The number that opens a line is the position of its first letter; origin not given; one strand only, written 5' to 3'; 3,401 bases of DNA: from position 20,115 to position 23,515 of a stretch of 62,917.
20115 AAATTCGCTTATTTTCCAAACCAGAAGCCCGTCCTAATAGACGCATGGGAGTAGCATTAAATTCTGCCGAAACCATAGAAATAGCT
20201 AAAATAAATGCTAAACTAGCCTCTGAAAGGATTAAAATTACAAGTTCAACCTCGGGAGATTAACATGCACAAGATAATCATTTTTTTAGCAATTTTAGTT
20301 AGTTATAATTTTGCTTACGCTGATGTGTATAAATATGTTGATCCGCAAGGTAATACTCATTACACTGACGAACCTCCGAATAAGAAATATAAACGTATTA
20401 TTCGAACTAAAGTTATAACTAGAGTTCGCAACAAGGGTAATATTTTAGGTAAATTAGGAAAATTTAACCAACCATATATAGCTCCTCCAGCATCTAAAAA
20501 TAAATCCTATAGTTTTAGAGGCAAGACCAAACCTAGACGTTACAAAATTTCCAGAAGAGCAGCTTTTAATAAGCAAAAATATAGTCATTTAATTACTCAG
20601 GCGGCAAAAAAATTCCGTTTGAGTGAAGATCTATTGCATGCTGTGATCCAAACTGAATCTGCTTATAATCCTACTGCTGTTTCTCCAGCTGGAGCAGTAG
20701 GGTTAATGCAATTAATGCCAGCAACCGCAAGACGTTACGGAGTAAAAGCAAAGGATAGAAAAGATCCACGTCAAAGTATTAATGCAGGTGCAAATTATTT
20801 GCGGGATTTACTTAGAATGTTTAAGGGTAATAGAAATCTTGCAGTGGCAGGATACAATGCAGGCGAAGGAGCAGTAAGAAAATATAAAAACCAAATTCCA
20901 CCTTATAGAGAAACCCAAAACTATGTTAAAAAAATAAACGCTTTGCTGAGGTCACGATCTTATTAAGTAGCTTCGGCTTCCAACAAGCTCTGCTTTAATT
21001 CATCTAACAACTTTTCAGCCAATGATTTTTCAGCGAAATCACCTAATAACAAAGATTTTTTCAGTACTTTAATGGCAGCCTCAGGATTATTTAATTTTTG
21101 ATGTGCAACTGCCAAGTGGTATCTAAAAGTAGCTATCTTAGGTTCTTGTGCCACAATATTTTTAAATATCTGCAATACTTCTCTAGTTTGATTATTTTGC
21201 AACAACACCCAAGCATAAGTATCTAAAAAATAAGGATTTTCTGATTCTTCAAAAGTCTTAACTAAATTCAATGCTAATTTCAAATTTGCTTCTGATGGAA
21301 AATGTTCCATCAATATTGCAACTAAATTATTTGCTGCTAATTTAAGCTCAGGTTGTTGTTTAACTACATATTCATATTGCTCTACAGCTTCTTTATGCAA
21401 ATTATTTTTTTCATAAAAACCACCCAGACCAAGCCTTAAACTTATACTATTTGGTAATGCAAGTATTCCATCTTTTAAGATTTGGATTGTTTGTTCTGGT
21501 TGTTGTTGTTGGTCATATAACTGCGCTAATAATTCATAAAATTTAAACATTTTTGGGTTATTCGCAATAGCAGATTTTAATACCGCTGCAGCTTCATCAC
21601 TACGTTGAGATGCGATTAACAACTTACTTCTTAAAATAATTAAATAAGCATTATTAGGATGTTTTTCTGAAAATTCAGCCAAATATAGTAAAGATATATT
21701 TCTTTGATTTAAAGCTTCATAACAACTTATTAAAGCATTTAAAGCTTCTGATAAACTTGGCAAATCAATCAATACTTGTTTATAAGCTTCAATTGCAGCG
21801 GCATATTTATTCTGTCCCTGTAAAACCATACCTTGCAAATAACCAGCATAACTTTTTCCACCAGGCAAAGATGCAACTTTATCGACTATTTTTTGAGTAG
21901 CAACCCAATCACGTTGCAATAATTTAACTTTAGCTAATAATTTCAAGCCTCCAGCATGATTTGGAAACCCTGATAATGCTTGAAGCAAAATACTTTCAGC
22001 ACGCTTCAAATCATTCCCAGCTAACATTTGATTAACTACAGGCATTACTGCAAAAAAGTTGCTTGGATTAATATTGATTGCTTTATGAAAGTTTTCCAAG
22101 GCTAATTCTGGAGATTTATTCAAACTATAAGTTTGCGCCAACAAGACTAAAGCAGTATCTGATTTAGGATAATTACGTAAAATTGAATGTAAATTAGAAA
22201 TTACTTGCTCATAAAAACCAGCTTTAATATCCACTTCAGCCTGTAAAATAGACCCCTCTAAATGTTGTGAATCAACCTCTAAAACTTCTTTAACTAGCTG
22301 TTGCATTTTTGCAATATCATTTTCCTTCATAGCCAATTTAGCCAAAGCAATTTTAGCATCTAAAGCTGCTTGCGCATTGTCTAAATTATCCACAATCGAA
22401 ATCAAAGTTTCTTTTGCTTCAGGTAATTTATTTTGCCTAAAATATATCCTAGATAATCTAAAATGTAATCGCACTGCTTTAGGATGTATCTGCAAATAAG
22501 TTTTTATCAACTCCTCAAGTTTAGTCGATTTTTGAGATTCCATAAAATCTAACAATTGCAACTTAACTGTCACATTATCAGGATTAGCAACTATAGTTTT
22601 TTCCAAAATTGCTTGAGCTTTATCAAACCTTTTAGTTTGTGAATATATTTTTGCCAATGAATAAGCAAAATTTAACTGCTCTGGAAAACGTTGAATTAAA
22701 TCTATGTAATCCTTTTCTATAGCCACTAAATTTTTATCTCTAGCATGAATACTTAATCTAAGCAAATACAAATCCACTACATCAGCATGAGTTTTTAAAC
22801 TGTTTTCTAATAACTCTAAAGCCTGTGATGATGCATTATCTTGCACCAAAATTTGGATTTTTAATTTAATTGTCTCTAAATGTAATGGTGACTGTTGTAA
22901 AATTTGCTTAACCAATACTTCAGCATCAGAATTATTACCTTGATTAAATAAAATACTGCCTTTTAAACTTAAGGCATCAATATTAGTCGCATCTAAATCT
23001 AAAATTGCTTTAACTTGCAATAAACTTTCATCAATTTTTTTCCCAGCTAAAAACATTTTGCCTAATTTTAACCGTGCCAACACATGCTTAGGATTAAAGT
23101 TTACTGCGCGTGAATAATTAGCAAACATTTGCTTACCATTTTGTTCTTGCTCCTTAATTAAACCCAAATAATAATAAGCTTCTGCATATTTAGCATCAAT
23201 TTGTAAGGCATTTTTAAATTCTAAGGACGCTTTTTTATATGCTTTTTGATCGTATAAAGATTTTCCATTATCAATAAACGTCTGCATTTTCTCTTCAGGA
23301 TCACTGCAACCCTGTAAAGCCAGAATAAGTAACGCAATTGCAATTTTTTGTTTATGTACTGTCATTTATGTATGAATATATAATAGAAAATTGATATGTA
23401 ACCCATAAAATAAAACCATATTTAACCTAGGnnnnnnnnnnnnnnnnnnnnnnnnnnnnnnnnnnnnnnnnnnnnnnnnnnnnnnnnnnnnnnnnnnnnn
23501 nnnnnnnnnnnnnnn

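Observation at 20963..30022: Compact exosortase locus joined to a synthase-type GT2, a sulfotransferase and APS reductase: candidate sulfated-EPS system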

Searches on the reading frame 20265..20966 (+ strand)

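Call 7: search_protein_families(library=ncbifam, proteins=[window:20265-20966:+], max_evalue=0.00001)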
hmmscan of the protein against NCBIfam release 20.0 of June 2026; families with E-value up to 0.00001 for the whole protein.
window:20265-20966:+ (233 aa): 7 families
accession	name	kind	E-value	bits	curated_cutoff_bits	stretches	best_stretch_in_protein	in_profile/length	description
NF047373.1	BB0259_flg_lyt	exception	2e-33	116.2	234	1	105-224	547-681/705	flagellar assembly lytic transglycosylase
NF008112.0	PRK10859.1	equivalog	5.6e-18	64.6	354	1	105-204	289-390/483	membrane-bound lytic murein transglycosylase MltF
NF008050.0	PRK10783.1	equivalog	3.3e-17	62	508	1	104-206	102-207/457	murein transglycosylase D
NF008631.0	PRK11619.1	equivalog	4.8e-17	61.6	536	1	106-210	479-591/644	murein transglycosylase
NF008670.0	PRK11671.1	equivalog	3.8e-15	55.9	375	1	103-207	189-309/359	membrane-bound lytic murein transglycosylase MltC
NF011856.0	PRK15328.1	equivalog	3.2e-12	46.3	208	1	106-211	18-130/160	type III secretion system invasion protein IagB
NF012014.0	PRK15470.1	equivalog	3.8e-07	29.9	233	1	110-180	43-122/203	membrane-bound lytic murein transglycosylase EmtA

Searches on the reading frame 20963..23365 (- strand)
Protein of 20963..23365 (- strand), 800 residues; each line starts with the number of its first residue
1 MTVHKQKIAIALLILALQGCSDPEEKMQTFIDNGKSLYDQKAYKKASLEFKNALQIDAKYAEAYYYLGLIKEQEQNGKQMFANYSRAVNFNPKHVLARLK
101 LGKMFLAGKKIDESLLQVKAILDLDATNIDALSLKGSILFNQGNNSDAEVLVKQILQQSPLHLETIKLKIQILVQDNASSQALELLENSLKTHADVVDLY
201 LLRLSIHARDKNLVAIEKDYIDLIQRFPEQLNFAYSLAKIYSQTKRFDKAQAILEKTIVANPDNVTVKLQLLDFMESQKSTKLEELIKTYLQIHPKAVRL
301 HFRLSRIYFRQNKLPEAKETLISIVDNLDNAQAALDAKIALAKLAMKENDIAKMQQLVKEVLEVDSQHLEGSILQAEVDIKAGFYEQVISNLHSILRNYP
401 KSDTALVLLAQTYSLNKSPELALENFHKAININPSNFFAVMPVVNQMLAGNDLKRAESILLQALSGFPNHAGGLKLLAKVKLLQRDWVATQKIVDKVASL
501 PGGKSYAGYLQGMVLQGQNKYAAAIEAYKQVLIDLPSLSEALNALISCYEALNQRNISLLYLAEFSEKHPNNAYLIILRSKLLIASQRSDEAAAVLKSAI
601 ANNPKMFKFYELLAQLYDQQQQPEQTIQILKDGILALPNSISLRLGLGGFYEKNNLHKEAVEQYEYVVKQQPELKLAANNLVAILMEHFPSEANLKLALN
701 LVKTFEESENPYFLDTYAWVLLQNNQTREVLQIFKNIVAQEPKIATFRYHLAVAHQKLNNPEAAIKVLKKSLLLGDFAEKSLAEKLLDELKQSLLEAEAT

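Call 3: search_protein_families(library=pfam, proteins=[window:20963-23365:-], max_evalue=0.01)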
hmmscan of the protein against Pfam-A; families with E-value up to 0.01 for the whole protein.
window:20963-23365:- (800 aa): 28 families (the best 25 are shown)
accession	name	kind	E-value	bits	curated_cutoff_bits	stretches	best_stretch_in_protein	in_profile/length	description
PF14559.12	TPR_19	-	2e-45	153.4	25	6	583-640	1-58/68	Tetratricopeptide repeat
PF13428.12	TPR_14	-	4.9e-35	116.8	23.5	0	234-272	4-42/44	Tetratricopeptide repeat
PF13432.12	TPR_16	-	7.6e-32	109.8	32.7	1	581-623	5-47/65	Tetratricopeptide repeat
PF07719.23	TPR_2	-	4.9e-26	89.1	27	0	405-436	3-34/34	Tetratricopeptide repeat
PF13181.12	TPR_8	-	2.9e-21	74.2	25.7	0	235-263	5-33/34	Tetratricopeptide repeat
PF13431.12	TPR_17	-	1.3e-18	66.1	24.4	0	597-628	3-34/34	Tetratricopeptide repeat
PF00515.34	TPR_1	-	2.4e-18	65.5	27.8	1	405-436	3-34/34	Tetratricopeptide repeat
PF13414.12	TPR_11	-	4.7e-17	61.8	26.8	1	34-71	1-38/42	TPR repeat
PF12895.13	ANAPC3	-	1.6e-16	60.8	27.2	1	706-770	18-81/82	Anaphase-promoting complex, cyclosome, subunit 3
PF13174.12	TPR_6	-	1.6e-15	57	26.3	0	506-532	1-27/33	Tetratricopeptide repeat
PF13424.12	TPR_12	-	8.5e-14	52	30.1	0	729-772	28-72/77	Tetratricopeptide repeat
PF23914.1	TPR_CcmH_CycH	-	4.5e-13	49.8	42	2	40-159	29-151/158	Cytochrome c-type biogenesis protein H TPR domain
PF24575.1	TPR_Slam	-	2.1e-11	44.6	35.2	0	696-764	32-100/104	Surface lipoprotein assembly modifier, N-terminal TPR repeats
PF13371.12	TPR_9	-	1.1e-09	38.6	35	0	721-769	5-53/73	Tetratricopeptide repeat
PF13176.12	TPR_7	-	1e-08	35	27.9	0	236-263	4-33/36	Tetratricopeptide repeat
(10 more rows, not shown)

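Call 4: search_protein_families(library=ncbifam, proteins=[window:20963-23365:-], max_evalue=0.01)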
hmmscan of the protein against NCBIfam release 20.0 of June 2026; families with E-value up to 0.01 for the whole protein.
window:20963-23365:- (800 aa): 21 families
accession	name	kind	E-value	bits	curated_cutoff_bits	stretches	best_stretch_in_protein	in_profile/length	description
TIGR02917.1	PEP_TPR_lipo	equivalog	8.2e-70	235.7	312.2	4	341-770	471-896/899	XrtA/PEP-CTERM system TPR-repeat protein PrsT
NF040959.1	MamA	equivalog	7.9e-35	120.2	200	5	547-665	79-197/204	magnetosome protein MamA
NF008757.0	PRK11788.1-5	equivalog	6.7e-27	94.6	363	3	478-632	187-342/388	lipopolysaccharide assembly protein LapB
NF008756.0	PRK11788.1-4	equivalog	2.4e-22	79.5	474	4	516-614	225-323/389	lipopolysaccharide assembly protein LapB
NF052415.1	T3SS_chap_SctY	equivalog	2.7e-18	66.4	70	2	710-772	5-67/106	type III secretion apparatus assembly chaperone SctY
TIGR00540.1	TPR_hemY_coli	hypoth_equivalog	4.7e-18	65.1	142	2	137-358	160-382/385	heme biosynthesis-associated TPR protein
NF033920.0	C39_PA2778_fam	equivalog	6.9e-18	65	150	1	617-688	166-237/255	PA2778 family cysteine peptidase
TIGR02521.1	type_IV_pilW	equivalog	7.2e-17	61.7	154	1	22-211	26-217/234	type IV pilus biogenesis/stability protein PilW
NF008755.0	PRK11788.1-3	equivalog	9.2e-13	48.3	430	2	481-631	190-341/388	lipopolysaccharide assembly protein LapB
TIGR02795.1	tol_pal_ybgF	equivalog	1.6e-12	48.1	90.1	0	273-362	11-103/119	tol-pal system protein YbgF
NF052400.1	M48_BAM_BepA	equivalog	4.7e-12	45.4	570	2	505-628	307-430/483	beta-barrel assembly-enhancing protease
NF033758.1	gliding_GltE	equivalog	1.6e-11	43.9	225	2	35-148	196-309/411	adventurous gliding motility TPR repeat lipoprotein GltE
TIGR02552.1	LcrH_SycD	equivalog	2.9e-10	40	104.8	1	21-128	12-119/136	SycD/LcrH family type III secretion system chaperone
NF047558.1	TPR_END_plus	domain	1.3e-09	37.8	32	1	409-435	5-31/56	TPR end-of-group domain-containing protein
NF008753.0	PRK11788.1-1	equivalog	2.3e-09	36.9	395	1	508-614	217-323/389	lipopolysaccharide assembly protein LapB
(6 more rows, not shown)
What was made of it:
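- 20963..23365 (-): 800-aa all-TPR lipoprotein, PrsT-like, the conserved downstream partner of XrtD. The best NCBIfam match is PrsT TIGR02917 at 235.7 bits, below the cut-off of 312 (calls 3, 4).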
